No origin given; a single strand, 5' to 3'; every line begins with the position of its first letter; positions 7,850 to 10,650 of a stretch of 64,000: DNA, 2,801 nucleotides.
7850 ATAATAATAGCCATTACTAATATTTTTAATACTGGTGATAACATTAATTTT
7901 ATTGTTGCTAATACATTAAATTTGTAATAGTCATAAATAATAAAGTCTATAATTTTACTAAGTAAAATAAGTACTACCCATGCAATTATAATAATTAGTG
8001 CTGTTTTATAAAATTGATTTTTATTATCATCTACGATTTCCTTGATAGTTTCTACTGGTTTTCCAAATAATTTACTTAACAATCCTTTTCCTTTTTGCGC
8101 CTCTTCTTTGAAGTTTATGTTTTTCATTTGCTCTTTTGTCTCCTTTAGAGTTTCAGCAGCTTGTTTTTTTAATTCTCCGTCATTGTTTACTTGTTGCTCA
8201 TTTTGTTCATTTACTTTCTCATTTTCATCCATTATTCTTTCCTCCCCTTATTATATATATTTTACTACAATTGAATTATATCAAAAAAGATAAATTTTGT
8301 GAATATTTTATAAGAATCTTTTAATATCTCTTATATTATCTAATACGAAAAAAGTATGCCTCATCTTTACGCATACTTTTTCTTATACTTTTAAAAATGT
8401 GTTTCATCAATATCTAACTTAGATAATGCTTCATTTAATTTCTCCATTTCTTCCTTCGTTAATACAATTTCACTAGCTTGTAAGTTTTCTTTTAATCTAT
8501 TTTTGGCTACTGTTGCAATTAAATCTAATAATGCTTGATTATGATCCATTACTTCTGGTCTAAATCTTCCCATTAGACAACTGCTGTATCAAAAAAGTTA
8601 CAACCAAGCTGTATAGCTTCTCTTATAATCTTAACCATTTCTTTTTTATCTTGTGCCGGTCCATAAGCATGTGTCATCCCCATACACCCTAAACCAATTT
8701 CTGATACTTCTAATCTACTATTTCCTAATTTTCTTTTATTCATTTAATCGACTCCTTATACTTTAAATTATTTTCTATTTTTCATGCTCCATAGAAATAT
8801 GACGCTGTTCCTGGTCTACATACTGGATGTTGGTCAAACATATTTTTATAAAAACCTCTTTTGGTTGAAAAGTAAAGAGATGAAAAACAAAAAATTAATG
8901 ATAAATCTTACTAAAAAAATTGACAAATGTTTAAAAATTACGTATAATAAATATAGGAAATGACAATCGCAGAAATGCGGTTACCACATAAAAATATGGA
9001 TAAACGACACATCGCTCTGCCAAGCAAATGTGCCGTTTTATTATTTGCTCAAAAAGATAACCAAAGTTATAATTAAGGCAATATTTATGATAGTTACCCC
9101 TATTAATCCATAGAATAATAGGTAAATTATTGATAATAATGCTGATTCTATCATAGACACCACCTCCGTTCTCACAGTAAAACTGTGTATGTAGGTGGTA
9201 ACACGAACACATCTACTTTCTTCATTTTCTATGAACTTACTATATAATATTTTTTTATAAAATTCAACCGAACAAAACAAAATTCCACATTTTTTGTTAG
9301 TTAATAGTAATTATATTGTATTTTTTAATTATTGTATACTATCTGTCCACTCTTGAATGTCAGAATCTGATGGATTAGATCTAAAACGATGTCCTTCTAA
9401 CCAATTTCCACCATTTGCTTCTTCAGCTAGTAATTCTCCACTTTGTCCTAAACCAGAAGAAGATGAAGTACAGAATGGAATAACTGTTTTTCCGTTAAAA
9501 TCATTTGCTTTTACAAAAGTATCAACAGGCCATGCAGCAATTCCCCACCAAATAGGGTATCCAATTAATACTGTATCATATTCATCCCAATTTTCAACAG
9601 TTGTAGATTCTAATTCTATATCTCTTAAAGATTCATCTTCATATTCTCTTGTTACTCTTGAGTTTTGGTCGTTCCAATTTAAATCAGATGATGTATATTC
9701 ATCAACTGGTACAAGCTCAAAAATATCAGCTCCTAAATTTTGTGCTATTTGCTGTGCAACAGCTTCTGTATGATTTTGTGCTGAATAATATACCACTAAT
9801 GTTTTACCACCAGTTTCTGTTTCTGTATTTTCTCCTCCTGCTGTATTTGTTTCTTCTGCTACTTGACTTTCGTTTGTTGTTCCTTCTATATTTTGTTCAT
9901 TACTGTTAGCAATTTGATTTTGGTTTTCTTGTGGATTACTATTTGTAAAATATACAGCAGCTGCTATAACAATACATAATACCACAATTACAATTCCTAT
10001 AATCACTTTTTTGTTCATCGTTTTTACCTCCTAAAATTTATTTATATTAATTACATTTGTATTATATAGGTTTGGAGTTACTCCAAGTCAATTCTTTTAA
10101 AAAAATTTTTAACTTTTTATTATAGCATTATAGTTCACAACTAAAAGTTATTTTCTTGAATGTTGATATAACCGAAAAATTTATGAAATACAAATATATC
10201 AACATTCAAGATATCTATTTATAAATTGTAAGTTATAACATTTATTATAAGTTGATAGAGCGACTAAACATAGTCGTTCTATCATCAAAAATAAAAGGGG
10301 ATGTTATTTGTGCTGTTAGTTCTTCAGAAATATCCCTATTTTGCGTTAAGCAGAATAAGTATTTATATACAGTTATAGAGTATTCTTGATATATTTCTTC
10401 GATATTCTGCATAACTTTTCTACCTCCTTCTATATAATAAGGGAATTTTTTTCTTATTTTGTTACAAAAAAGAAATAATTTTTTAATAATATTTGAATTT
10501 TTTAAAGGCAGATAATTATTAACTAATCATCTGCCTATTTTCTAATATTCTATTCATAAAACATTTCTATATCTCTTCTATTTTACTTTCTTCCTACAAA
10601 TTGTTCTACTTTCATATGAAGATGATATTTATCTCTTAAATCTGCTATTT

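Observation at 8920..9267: Unannotated convergent small-ORF/antisense-RNA pair that looks like a type I toxin-antitoxin locus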

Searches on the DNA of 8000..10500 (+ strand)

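Call 5: search_rna_families(source=window, start=8000, end=10500, threshold=evalue, max_evalue=10, show_alignments=3)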
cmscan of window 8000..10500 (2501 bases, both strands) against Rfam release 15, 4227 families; matches with E-value up to 10: 4.
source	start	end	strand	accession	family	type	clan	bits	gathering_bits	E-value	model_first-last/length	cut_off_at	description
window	9373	9454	-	RF00474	snosnR57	Gene; snRNA; snoRNA; CD-box;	-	22.4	50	3.4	1-95/95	no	Small nucleolar RNA snR57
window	10154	10211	+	RF03339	mir-3047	Gene; miRNA;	-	17.7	53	5.3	7-53/61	no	mir-3047 microRNA precursor family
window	9681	9759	-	RF01501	Afu_199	Gene; snRNA; snoRNA; CD-box;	-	16.4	45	9.3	1-77/77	no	A. fimigatus snoRNA Afu_199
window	9028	9067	-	RF02060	STnc410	Gene; sRNA;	-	13.9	50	8.2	1-158/158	no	Enterobacterial sRNA STnc410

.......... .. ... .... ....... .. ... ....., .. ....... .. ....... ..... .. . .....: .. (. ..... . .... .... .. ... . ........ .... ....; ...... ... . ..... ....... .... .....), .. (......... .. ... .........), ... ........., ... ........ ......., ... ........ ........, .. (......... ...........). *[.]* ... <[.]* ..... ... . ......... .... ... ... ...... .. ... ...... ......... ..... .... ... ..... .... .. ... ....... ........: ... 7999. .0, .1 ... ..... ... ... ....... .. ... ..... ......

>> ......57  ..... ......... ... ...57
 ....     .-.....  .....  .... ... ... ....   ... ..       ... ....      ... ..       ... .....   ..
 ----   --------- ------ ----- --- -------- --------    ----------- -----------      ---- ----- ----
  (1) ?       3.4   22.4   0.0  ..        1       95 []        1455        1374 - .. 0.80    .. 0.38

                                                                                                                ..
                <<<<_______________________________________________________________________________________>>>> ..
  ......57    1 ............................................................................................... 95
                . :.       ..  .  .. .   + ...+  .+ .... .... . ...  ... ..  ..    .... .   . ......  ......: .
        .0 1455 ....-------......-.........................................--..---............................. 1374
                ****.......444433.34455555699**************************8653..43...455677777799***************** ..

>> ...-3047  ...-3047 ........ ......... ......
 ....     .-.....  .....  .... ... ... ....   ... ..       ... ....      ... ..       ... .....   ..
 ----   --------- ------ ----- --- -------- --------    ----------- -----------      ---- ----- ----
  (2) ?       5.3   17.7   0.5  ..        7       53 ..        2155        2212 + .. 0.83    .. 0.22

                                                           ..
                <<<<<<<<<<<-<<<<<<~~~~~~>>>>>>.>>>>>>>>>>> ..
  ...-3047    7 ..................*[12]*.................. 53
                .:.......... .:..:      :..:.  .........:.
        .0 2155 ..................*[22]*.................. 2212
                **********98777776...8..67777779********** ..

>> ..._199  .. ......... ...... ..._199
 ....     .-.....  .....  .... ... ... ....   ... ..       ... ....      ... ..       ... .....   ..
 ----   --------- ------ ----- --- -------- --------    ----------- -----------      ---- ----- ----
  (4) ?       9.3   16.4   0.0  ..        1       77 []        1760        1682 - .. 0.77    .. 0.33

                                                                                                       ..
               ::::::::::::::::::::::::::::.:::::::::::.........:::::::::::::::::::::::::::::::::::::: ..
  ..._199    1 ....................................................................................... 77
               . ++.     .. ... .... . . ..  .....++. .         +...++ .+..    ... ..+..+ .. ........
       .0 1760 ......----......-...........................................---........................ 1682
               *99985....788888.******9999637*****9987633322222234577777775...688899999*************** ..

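Call 54: build_rna_model(alignment_id=A2, structure=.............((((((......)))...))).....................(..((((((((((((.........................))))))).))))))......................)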
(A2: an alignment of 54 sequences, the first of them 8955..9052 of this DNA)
Model R1 built from alignment A2 (54 sequences, 131 columns); structure: as given.
model positions 93; base pairs 19; branch points 1; effective number of sequences 5.2; information 0.614 bits per position. Calibrated on 0.2 Mb of random sequence (short: E-values are rough).
structure used (alignment columns):
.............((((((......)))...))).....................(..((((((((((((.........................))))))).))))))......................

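Call 55: search_with_rna_model(model_id=R1, sources=[window, L011, L013, L014, L015, L016, L017, L018, L019, L020, L021, L022, L023, L024, L025, L026, L027, L028, L029, L030, L031, L032, L033, L034, L035, L036, L037, L038, L039, L040, L041, L042, L043, L044, L045, L046, L047, L048, L049, L050, L051, L052, L053, L054, L055, L056, L057, L058, L059, L060, L061, L062, L063, L064, L065, L066, L067, L068, L069, L070, L071, L072, L073, L074, L075, L076, L077, L078, L079, L080, L081, L082, L083, L084, L085, L086, L087, L088, L089, L090, L091, L092, L093, L094, L095, L096, L097, L098, L099], max_evalue=0.01, make_alignment=true)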
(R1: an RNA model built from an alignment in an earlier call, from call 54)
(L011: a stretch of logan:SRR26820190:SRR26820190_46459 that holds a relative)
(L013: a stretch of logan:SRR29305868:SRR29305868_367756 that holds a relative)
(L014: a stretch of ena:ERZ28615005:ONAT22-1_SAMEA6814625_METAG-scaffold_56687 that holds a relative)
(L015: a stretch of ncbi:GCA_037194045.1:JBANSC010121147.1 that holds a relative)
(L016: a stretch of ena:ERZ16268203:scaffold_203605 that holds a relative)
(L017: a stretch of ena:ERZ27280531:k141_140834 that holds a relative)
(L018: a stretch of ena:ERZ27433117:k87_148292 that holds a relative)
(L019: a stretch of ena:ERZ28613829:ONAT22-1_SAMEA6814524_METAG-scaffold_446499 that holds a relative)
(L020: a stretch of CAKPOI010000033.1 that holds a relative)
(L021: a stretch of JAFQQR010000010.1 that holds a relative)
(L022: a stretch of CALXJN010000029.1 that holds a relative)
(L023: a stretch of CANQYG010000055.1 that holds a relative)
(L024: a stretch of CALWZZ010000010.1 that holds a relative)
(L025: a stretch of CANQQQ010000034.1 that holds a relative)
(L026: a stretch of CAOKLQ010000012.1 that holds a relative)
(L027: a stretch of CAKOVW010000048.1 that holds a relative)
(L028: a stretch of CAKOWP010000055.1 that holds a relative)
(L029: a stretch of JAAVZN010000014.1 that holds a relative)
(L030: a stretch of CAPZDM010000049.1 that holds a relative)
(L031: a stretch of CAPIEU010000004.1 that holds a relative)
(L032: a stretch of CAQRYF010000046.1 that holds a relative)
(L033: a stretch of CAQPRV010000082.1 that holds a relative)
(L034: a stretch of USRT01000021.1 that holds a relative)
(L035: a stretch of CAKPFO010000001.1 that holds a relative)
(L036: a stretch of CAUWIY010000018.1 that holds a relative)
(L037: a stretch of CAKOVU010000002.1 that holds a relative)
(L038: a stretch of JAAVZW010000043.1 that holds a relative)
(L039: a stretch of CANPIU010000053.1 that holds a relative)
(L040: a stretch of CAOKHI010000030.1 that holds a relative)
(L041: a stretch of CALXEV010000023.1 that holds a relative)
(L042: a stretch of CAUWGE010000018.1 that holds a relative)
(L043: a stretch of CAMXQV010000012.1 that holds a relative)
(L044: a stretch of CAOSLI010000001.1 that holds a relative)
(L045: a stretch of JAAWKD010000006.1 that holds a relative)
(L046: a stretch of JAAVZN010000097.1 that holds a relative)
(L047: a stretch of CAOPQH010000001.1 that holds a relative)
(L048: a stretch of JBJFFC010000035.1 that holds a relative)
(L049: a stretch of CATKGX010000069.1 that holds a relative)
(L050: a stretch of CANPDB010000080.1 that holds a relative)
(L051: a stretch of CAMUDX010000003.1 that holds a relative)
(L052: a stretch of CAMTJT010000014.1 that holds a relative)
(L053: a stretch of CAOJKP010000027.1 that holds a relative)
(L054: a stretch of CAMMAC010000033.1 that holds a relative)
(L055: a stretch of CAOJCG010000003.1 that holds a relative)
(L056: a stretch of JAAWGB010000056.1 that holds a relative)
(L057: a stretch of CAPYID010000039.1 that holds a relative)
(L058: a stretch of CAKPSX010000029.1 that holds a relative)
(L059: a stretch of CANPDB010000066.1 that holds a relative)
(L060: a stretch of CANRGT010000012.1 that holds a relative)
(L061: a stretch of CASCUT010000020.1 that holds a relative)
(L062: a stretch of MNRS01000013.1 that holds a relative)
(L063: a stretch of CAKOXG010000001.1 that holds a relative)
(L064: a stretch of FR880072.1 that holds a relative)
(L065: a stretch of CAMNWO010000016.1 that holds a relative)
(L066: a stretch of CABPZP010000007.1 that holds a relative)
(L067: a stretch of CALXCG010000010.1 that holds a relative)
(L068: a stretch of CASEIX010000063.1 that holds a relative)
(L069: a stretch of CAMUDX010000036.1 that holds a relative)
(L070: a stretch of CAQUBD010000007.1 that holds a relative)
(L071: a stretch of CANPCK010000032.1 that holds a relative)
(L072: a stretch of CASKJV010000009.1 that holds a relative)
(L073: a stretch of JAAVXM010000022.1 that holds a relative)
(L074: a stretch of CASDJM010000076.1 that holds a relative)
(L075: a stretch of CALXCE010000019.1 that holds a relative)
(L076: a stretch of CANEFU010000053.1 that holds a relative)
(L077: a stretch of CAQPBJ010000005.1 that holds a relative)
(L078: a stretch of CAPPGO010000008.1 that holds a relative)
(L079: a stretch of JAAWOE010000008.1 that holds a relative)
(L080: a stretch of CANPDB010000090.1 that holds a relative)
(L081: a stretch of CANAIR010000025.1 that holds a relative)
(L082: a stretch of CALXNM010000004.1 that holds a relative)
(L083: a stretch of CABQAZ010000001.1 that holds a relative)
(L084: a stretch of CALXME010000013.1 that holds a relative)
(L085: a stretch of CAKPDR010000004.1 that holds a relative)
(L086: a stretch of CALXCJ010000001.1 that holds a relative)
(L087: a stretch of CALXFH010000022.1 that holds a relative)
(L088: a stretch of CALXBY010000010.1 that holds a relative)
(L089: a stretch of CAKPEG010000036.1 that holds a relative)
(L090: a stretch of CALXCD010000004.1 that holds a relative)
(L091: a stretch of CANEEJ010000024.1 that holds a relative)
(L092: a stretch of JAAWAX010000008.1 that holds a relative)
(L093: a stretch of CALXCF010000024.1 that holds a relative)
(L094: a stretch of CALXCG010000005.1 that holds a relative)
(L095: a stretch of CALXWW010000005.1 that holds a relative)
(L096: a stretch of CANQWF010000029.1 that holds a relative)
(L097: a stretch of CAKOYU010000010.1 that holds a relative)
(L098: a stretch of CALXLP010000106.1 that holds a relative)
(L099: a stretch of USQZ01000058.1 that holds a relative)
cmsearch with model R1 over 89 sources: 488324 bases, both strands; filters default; matches with E-value up to 0.01: 91.
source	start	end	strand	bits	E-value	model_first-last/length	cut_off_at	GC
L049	1410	1501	-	94.2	7.3e-16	1-93/93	no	0.33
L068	3106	3198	-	91.3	2.8e-15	1-93/93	no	0.37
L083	3107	3197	-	90.4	4.3e-15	1-93/93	no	0.35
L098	834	922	-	90.1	5e-15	1-93/93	no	0.36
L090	3106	3195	-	88.8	8.9e-15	1-93/93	no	0.39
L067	3106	3199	-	87.1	2e-14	1-93/93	no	0.34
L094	3106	3195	-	86.6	2.5e-14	1-93/93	no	0.36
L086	3106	3195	-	86.5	2.6e-14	1-93/93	no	0.38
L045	3106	3198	-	86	3.3e-14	1-93/93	no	0.37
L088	3106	3195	-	85.9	3.5e-14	1-93/93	no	0.4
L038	1043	1134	-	85.8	3.6e-14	1-93/93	no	0.3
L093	3106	3195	-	85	5.3e-14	1-93/93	no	0.34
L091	546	635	-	84.6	6.3e-14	1-93/93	no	0.36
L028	198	287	-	84.5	6.5e-14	1-93/93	no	0.36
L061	3106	3196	-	83.9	8.7e-14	1-93/93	no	0.35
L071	247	337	-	83.9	8.7e-14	1-93/93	no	0.35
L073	359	449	-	83.9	8.7e-14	1-93/93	no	0.35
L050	3107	3196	-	83.7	9.8e-14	1-93/93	no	0.37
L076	3106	3196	-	83.6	1e-13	1-93/93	no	0.34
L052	3107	3199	-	83.5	1.1e-13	1-93/93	no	0.32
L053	3107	3199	-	82.7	1.6e-13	1-93/93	no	0.33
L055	3107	3199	-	82.7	1.6e-13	1-93/93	no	0.33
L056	3107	3199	-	82.7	1.6e-13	1-93/93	no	0.33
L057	3107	3199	-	82.7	1.6e-13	1-93/93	no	0.33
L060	3107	3199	-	82.7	1.6e-13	1-93/93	no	0.33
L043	3106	3196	-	82.4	1.8e-13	1-93/93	no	0.34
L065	3106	3195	-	81.9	2.2e-13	1-93/93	no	0.34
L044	3106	3197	-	81.5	2.7e-13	1-93/93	no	0.32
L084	3106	3201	-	81.4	2.8e-13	1-93/93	no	0.33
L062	3107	3193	-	81.4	2.8e-13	1-93/93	no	0.38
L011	1120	1213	-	81.1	3.2e-13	1-93/93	no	0.32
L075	3106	3198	-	80.6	4.1e-13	1-93/93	no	0.33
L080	447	539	-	80.6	4.1e-13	1-93/93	no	0.33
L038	184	273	-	80.5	4.2e-13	1-93/93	no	0.34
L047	3107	3198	-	80.5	4.2e-13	1-93/93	no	0.34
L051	3107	3198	-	80.5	4.2e-13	1-93/93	no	0.34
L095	4170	4263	-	80.4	4.4e-13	1-93/93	no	0.32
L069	3106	3198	-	80.2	4.9e-13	1-93/93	no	0.33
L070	3106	3198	-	80.2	4.9e-13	1-93/93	no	0.33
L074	3106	3198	-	80.2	4.9e-13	1-93/93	no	0.33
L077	3106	3198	-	80.2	4.9e-13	1-93/93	no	0.33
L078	3106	3198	-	80.2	4.9e-13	1-93/93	no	0.33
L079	3106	3198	-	80.2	4.9e-13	1-93/93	no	0.33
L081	3106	3198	-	80.2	4.9e-13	1-93/93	no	0.33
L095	3106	3195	-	79.8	5.8e-13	1-93/93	no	0.38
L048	3106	3196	-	79.8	5.8e-13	1-93/93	no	0.33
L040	3106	3199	-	79.6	6.3e-13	1-93/93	no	0.33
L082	504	593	-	77.8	1.5e-12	1-93/93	no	0.38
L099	1303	1390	-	77.8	1.5e-12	1-93/93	no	0.38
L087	3107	3194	-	77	2.1e-12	1-93/93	no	0.39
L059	3106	3203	-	76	3.4e-12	1-93/93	no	0.35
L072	3106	3198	-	75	5.4e-12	1-93/93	no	0.32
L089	3107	3194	-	74.6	6.7e-12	1-93/93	no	0.38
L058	3097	3192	-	74.2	8e-12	1-93/93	no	0.32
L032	3103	3199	-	65.1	5.5e-10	1-93/93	no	0.37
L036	2490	2589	-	64.8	6.1e-10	1-93/93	no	0.36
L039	3106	3203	-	62.1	2.2e-09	1-93/93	no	0.36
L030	3103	3200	-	60.9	3.8e-09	1-93/93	no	0.38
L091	1634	1731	+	59.8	6.4e-09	1-93/93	no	0.37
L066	3103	3200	-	59.8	6.4e-09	1-93/93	no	0.37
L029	3106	3205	-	59.7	6.5e-09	1-93/93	no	0.34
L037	3103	3201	-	59.6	7e-09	1-93/93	no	0.36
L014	1111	1205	-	59.4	7.7e-09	1-93/93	no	0.42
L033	3103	3201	-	58.9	9.7e-09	1-93/93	no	0.36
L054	3097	3195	-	58.8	9.9e-09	1-93/93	no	0.36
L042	3097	3194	-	58.8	1e-08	1-93/93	no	0.37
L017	365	461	-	58.7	1.1e-08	1-93/93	no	0.38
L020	3103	3201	-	58.1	1.4e-08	1-93/93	no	0.38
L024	3103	3198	-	57.9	1.6e-08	1-93/93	no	0.4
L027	3102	3200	-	57.7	1.7e-08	1-93/93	no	0.35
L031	3103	3199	-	57.3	2e-08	1-93/93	no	0.37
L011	122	213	-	57.1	2.2e-08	1-93/93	no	0.26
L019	398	494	-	56.9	2.4e-08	1-93/93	no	0.38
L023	313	410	-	56.4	3.1e-08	1-93/93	no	0.37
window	8955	9052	+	56.3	3.2e-08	1-93/93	no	0.39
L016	307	404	-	56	3.6e-08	1-93/93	no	0.38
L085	3106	3190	-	55.9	3.9e-08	1-93/93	no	0.28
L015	276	375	-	55.3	5.2e-08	1-93/93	no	0.39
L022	979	1076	-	54.6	7e-08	1-93/93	no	0.38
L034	3103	3201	-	54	9.4e-08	1-93/93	no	0.37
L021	871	974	-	53.6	1.1e-07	1-93/93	no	0.36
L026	3103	3201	-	53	1.5e-07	1-93/93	no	0.37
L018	253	349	-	52.6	1.8e-07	1-93/93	no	0.39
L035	3116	3212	-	50.6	4.5e-07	1-93/93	no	0.35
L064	3099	3199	-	50.3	5.2e-07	1-93/93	no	0.36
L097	3048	3143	-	50.2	5.5e-07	1-93/93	no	0.41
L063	296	396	-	49.5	7.6e-07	1-93/93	no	0.37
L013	2205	2300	-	48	1.5e-06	1-93/93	no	0.39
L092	3106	3159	-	43.3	1.3e-05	40-93/93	5'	0.31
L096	2660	2756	-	43.1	1.5e-05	1-93/93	no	0.33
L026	5383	5473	-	29.5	0.0083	1-93/93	no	0.36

Alignment A3: 91 matches aligned to the model, 134 columns, each read 5' to 3' on its own strand. Consensus structure (alignment columns), stored with it:
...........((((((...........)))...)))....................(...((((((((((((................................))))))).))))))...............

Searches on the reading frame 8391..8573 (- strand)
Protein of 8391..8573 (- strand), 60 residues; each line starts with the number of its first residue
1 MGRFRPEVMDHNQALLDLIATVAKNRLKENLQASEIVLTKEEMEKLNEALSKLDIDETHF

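Call 9: search_protein_families(library=pfam, max_evalue=10, proteins=[window:8391-8573:-])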
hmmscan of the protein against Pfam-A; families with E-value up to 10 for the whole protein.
window:8391-8573:- (60 aa): 4 families
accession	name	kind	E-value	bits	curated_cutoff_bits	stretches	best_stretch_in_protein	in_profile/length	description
PF02452.23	PemK_toxin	-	0.0037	17.9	23.1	1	12-52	71-107/109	PemK-like, MazF-like toxin of type II toxin-antitoxin system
PF00248.27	Aldo_ket_red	-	0.053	13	24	1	23-49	263-289/291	Aldo/keto reductase family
PF08910.15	Aida_N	-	0.075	13.9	25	1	10-57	47-95/103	Aida N-terminus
PF14794.11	DUF4479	-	0.11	12.7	25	1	35-57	44-66/71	Domain of unknown function (DUF4479)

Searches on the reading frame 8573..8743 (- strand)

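Call 9: search_protein_families(library=pfam, max_evalue=10, proteins=[window:8573-8743:-])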
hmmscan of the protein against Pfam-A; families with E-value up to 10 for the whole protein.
window:8573-8743:- (56 aa): 2 families
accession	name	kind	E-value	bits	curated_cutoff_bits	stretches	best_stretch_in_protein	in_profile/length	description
PF00248.27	Aldo_ket_red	-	4e-05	23.3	24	1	15-54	1-39/291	Aldo/keto reductase family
PF15974.10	Cadherin_tail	-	0.24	12.4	22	1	13-45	59-91/134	Cadherin C-terminal cytoplasmic tail, catenin-binding region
